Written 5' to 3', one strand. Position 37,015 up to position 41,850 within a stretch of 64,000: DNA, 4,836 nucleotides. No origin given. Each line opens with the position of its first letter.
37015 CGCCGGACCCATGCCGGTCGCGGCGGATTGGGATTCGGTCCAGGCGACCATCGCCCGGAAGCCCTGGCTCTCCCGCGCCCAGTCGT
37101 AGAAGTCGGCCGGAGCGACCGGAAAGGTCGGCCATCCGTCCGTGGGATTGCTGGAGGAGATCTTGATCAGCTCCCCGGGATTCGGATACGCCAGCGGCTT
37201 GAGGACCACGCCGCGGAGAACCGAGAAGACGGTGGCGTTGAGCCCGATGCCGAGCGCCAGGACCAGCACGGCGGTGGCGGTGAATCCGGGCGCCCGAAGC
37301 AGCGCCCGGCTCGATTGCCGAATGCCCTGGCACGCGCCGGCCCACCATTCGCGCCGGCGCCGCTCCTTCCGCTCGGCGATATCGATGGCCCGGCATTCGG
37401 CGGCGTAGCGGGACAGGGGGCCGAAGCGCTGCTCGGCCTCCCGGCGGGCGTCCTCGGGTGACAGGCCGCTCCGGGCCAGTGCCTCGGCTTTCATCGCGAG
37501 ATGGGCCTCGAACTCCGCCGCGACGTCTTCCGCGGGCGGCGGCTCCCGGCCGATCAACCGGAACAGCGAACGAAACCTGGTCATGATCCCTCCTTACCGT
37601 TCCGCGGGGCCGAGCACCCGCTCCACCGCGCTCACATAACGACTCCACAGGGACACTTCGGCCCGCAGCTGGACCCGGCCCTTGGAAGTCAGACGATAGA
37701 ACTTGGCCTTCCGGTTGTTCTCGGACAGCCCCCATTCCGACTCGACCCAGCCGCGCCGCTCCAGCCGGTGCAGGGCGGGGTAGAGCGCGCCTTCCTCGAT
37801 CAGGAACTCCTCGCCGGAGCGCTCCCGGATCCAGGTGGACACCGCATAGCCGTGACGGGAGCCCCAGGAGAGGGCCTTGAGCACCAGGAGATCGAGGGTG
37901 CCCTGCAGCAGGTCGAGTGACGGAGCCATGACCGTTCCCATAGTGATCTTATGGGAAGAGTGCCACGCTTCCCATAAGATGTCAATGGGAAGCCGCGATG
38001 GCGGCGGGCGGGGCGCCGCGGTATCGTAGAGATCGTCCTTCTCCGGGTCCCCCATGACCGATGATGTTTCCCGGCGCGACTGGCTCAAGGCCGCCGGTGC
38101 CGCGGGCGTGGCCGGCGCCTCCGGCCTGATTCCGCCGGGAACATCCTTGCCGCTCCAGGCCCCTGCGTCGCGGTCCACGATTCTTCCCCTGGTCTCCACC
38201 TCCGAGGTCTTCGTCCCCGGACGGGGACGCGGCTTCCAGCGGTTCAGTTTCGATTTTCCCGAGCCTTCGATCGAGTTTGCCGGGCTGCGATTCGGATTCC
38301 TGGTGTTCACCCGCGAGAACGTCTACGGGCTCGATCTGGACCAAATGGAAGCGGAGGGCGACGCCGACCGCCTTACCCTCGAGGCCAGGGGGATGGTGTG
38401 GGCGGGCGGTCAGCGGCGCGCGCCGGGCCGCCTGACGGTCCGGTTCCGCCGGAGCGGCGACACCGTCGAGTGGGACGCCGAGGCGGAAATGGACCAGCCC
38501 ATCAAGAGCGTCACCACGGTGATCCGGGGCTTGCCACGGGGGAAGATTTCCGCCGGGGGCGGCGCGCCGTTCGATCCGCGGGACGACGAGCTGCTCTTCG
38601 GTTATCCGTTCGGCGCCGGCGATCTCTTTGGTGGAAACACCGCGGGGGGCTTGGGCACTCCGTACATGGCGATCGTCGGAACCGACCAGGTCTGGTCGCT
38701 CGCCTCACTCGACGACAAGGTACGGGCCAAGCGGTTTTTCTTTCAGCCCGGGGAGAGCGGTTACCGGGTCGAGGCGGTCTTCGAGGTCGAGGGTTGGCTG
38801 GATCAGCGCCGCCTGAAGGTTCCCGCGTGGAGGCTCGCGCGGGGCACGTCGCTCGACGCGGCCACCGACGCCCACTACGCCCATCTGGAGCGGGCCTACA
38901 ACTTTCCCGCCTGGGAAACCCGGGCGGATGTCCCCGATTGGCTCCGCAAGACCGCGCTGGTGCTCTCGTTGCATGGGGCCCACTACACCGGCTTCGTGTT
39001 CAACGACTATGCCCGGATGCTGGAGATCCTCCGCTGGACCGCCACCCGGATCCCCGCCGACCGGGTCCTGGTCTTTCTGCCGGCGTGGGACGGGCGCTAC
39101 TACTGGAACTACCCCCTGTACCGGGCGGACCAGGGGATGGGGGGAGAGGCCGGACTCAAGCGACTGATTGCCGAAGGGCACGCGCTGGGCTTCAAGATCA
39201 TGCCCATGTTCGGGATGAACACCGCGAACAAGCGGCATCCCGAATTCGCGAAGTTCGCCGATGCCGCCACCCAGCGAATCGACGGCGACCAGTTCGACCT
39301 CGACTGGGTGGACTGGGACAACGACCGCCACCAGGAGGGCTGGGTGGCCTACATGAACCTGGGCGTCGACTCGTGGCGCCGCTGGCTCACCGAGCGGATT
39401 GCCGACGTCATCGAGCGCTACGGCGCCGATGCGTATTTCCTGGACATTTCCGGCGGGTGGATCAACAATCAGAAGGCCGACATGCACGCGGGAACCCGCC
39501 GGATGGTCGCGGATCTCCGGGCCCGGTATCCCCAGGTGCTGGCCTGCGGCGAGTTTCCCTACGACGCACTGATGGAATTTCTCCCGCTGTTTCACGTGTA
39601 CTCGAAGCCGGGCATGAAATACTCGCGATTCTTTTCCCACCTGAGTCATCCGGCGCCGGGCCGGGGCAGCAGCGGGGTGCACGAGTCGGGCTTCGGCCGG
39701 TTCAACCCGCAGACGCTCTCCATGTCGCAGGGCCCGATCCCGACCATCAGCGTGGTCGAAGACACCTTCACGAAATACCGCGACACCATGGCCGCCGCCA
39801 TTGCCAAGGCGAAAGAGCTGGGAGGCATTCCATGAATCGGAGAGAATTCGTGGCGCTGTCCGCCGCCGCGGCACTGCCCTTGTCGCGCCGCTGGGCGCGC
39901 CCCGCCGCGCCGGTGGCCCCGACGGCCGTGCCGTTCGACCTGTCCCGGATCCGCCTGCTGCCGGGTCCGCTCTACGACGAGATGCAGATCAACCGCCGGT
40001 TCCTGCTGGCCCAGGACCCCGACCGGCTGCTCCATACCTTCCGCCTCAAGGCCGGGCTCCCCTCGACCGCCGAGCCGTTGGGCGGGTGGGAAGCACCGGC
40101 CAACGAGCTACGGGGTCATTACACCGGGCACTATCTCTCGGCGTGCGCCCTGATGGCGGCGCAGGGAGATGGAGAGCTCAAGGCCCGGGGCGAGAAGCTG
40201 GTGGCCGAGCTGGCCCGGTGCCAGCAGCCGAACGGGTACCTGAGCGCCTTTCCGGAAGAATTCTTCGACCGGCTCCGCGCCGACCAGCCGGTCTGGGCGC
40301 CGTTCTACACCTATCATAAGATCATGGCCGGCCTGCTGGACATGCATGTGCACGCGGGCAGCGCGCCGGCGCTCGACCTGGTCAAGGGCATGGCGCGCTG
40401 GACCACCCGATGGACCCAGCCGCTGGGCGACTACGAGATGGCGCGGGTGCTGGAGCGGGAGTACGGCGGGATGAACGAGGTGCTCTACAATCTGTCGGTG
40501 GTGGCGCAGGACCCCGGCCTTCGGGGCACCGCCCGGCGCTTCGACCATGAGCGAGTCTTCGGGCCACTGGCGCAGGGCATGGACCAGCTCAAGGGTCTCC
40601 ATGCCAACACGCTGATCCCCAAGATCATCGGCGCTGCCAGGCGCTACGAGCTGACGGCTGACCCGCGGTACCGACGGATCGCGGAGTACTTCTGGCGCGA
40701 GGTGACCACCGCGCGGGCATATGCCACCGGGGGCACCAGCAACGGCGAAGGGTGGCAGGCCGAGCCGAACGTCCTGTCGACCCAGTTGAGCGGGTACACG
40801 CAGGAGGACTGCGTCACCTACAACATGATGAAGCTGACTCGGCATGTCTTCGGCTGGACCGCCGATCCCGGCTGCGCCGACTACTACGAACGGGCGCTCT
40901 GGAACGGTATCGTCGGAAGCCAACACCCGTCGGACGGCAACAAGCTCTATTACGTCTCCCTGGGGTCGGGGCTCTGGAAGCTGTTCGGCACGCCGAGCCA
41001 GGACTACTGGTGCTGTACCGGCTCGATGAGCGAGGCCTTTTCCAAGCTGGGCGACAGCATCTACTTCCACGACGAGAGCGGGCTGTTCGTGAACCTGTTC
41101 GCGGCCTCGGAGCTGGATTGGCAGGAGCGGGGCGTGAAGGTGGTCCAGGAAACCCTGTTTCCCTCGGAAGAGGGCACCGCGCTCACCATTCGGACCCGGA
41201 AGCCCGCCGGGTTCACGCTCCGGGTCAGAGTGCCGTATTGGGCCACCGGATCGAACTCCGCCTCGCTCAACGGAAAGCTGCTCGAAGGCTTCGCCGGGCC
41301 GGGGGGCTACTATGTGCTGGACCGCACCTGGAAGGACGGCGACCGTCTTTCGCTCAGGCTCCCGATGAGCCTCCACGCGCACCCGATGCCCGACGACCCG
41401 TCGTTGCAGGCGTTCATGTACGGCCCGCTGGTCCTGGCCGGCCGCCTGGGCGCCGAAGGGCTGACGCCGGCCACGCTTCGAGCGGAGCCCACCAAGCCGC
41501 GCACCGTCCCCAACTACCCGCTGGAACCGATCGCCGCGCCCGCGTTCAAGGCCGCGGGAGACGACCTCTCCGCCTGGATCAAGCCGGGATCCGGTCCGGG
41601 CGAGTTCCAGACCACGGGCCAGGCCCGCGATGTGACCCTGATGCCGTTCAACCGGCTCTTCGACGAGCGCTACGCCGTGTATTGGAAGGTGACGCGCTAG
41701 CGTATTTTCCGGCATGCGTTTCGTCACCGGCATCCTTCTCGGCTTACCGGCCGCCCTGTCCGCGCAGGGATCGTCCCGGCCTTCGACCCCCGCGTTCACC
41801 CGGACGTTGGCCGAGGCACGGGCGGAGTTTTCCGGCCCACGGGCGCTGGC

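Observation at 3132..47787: Five ADOP-type duplicated orphan MacB/FtsX permeases in 45 kb, four in PadR-led modules, no cognate ATPase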

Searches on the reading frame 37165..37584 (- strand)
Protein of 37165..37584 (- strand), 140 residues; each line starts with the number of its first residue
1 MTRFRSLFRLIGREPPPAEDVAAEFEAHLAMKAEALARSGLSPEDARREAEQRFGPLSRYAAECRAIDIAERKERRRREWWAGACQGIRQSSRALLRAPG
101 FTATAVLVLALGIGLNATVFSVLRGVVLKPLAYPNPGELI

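Call 85: predict_structure(alignment_id=A5)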
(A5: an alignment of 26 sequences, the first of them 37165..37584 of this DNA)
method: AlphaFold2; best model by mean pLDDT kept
length: 140 residues; sequences in the alignment: 26
mean_pLDDT: 77.1   pTM: 0.41
mean pLDDT of the five models: 77.1, 74.1, 73.7, 69.3, 68.7
residues with pLDDT >= 90: 16; 70-90: 91; 50-70: 28; < 50: 5
segments of 3 or more residues with pLDDT < 50: 1-3
pLDDT, mean of each block of 10 residues (from residue 1): 50 56 80 88 86 78 79 87 92 86 86 84 69 57
secondary structure, 60 per line:
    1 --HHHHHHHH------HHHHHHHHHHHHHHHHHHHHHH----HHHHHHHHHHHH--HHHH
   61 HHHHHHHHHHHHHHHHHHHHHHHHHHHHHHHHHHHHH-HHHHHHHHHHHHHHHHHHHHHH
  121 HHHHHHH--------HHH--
elements in order: H3-10 H17-38 H43-54 H57-97 H99-127

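Call 87: fold_search(model_id=the predicted structure, library=pdb)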
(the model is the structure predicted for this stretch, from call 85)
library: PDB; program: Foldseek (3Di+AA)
matches with E <= 10: 51; with E <= 0.001: 0
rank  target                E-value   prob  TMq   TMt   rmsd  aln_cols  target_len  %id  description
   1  3av9_A                2.6e+00  0.18  0.25  0.23   7.7        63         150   13  Crystal structures of novel allosteric peptide inhibitors of HIV integrase in the LEDGF binding site (released 2012-01-18)
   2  3zso_A                2.8e+00  0.18  0.25  0.23   8.0        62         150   13  Small molecule inhibitors of the LEDGF site of HIV type 1 integrase identified by fragment screening and structure bas (released 2012-07-11)
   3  3nf6_A                3.4e+00  0.15  0.24  0.23   7.8        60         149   13  Structural basis for a new mechanism of inhibition of HIV integrase identified by fragment screening and structure bas (released 2011-04-27)
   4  4cjv_A                3.7e+00  0.15  0.25  0.23   7.3        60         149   12  Interrogating HIV integrase for compounds that bind- a SAMPL challenge (released 2014-01-22)
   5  4cjl                  3.9e+00  0.14  0.25  0.23   7.5        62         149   13  Interrogating HIV integrase for compounds that bind- a SAMPL challenge (released 2014-01-08)
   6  4chz_A                4.5e+00  0.13  0.25  0.23   8.0        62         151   13  Interrogating HIV integrase for compounds that bind- a SAMPL challenge (released 2013-12-18)
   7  6vlm_A                4.8e+00  0.13  0.26  0.24   7.3        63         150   13  Core Catalytic Domain of HIV Integrase in complex with virtual screening hit (released 2020-05-13)
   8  5hrn                  5.1e+00  0.12  0.25  0.24   6.7        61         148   11  HIV Integrase Catalytic Domain containing F185K mutation complexed with GSK0002 (released 2016-12-14)
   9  6vlm_B                5.1e+00  0.12  0.26  0.24   7.1        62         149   14  Core Catalytic Domain of HIV Integrase in complex with virtual screening hit (released 2020-05-13)
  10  3zt4_A                5.1e+00  0.12  0.25  0.23   8.1        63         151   14  Small molecule inhibitors of the LEDGF site of HIV type 1 integrase identified by fragment screening and structure bas (released 2012-07-18)
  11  8buv_B                5.1e+00  0.10  0.20  0.20   7.6        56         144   11  HIV-1 Integrase Catalytic Core Domain and C-Terminal Domain in Complex with Allosteric Integrase Inhibitor LEDGIN 3 (released 2023-12-13)
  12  3eyw_A                5.5e+00  0.11  0.25  0.12   7.3        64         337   30  Crystal structure of the C-terminal domain of E. coli KefC in complex with KefF (released 2009-06-30)
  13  2h09                  5.9e+00  0.23  0.27  0.29   6.3        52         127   27  Crystal structure of diphtheria toxin repressor like protein from E. coli (released 2007-05-15)
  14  1b9f                  5.9e+00  0.12  0.26  0.24   7.0        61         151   13  MOBILITY OF AN HIV-1 INTEGRASE ACTIVE SITE LOOP IS CORRELATED WITH CATALYTIC ACTIVITY (released 1999-07-19)
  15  5nc8_A                6.3e+00  0.16  0.22  0.19   3.6        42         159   26  Shewanella denitrificans Kef CTD in AMP bound form (released 2017-04-12)
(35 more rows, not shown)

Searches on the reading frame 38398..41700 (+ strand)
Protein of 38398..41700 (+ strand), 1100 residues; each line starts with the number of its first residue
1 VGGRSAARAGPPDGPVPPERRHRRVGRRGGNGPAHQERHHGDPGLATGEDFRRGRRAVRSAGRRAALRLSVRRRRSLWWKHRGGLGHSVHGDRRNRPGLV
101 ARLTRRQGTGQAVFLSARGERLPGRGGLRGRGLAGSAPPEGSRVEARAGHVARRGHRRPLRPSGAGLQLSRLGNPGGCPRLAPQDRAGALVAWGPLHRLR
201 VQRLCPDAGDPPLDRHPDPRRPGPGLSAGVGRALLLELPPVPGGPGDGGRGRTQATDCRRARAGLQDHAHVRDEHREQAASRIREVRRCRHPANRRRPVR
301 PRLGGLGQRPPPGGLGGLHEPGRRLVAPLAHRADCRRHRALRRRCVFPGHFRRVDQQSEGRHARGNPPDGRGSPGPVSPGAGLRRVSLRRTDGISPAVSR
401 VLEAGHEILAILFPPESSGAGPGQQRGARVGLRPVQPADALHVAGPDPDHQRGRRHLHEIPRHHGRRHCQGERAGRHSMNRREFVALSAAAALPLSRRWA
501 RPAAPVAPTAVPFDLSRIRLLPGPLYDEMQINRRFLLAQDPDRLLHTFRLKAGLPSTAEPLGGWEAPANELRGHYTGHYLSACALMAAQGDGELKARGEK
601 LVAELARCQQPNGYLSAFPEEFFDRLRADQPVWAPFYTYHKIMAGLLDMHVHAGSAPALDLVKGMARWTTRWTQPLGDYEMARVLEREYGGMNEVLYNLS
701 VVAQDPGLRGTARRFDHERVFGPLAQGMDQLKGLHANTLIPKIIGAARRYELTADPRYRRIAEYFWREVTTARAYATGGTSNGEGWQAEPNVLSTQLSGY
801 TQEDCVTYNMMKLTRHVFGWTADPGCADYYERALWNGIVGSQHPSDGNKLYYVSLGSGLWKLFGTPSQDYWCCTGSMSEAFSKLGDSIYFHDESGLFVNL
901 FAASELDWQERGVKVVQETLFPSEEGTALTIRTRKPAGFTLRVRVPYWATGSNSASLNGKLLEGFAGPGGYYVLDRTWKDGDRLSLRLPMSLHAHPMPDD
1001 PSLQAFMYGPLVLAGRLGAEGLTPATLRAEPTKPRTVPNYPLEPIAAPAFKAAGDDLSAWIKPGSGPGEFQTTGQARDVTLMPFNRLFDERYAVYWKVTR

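Call 22: search_protein_families(library=pfam, proteins=[window:38398-41700:+], max_evalue=0.01)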
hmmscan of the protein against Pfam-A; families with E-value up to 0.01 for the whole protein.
window:38398-41700:+ (1100 aa): 3 families
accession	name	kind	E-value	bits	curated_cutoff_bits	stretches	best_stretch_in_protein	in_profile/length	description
PF07944.18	Beta-AFase-like_GH127_cat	-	3.8e-105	352.4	24.9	1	518-885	2-375/376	Beta-L-arabinofuranosidase, GH127 catalytic domain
PF20736.2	Glyco_hydro127M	-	8.4e-23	80.8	24.2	1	896-990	2-95/95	Beta-L-arabinofuranosidase, GH127 middle domain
PF16375.10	DUF4986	-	0.00012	23.1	29.5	1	1048-1096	30-84/84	Domain of unknown function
